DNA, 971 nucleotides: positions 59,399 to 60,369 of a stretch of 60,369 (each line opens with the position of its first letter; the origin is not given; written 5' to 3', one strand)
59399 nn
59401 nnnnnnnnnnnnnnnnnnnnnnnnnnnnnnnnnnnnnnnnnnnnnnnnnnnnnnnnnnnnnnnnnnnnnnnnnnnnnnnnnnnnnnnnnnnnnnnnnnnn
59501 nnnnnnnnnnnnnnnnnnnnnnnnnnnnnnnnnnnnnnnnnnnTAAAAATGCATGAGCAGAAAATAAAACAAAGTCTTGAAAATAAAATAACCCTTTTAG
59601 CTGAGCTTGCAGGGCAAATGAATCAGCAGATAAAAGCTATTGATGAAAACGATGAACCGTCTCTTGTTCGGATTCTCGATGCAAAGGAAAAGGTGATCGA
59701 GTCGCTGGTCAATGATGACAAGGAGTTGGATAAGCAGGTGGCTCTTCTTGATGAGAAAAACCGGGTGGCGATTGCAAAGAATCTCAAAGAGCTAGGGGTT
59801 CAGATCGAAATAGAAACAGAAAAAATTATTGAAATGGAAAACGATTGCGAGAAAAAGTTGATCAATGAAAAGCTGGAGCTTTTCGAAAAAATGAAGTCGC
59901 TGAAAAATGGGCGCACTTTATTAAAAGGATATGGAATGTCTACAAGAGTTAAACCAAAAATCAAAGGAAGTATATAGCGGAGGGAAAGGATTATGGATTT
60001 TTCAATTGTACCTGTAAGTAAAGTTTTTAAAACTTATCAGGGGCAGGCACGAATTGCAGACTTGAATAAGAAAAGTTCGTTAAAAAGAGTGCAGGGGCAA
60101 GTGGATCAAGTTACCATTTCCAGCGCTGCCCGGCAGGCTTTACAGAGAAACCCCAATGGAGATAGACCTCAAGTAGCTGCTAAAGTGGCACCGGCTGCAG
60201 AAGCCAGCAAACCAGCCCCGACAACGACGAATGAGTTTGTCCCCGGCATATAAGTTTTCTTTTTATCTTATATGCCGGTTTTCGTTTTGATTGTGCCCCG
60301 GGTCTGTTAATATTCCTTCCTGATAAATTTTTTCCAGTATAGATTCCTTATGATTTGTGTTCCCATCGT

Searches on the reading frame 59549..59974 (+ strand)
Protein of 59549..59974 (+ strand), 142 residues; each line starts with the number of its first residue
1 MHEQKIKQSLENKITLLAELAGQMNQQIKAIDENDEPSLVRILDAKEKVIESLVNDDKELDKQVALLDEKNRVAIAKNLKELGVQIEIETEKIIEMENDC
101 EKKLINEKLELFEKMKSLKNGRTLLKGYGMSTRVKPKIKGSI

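Call 17: search_protein_families(library=pfam, proteins=[window:59549-59974:+], max_evalue=0.01)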
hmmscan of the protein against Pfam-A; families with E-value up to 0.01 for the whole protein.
window:59549-59974:+ (142 aa): 0 families

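Call 54: search_protein_families(library=ncbifam, proteins=[window:59549-59974:+], max_evalue=1)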
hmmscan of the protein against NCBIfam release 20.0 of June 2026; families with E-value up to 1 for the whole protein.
window:59549-59974:+ (142 aa): 4 families
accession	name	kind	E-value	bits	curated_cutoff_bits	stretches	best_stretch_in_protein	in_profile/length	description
NF041918.1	SAMP1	equivalog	2.4e-05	24.8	60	2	17-79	9-72/91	ubiquitin-like small modifier protein 1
NF058640.1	PlzR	equivalog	0.021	14.9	80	0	45-82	44-81/87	PlzR type 4 pili assembly inhibitor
NF008121.0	PRK10869.1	equivalog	0.062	11.8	418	1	16-104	219-309/553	DNA repair protein RecN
NF033916.0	antiphage_ZorA_3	subfamily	0.49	9.2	250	1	4-102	364-455/509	anti-phage ZorAB system protein ZorA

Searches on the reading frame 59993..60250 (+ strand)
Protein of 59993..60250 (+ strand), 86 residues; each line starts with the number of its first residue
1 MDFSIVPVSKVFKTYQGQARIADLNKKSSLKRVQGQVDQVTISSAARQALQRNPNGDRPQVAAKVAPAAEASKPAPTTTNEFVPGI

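Call 17: search_protein_families(library=pfam, proteins=[window:59993-60250:+], max_evalue=0.01)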
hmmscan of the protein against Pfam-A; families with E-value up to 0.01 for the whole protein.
window:59993-60250:+ (86 aa): 0 families

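Call 54: search_protein_families(library=ncbifam, proteins=[window:59993-60250:+], max_evalue=1)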
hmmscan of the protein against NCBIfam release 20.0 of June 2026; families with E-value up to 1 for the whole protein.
window:59993-60250:+ (86 aa): 1 family
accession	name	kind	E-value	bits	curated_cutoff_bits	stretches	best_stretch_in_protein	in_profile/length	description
NF041863.1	DVU0524_fam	subfamily_domain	0.073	13.4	40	1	8-49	7-49/64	DVU0524 family FlgM-associated protein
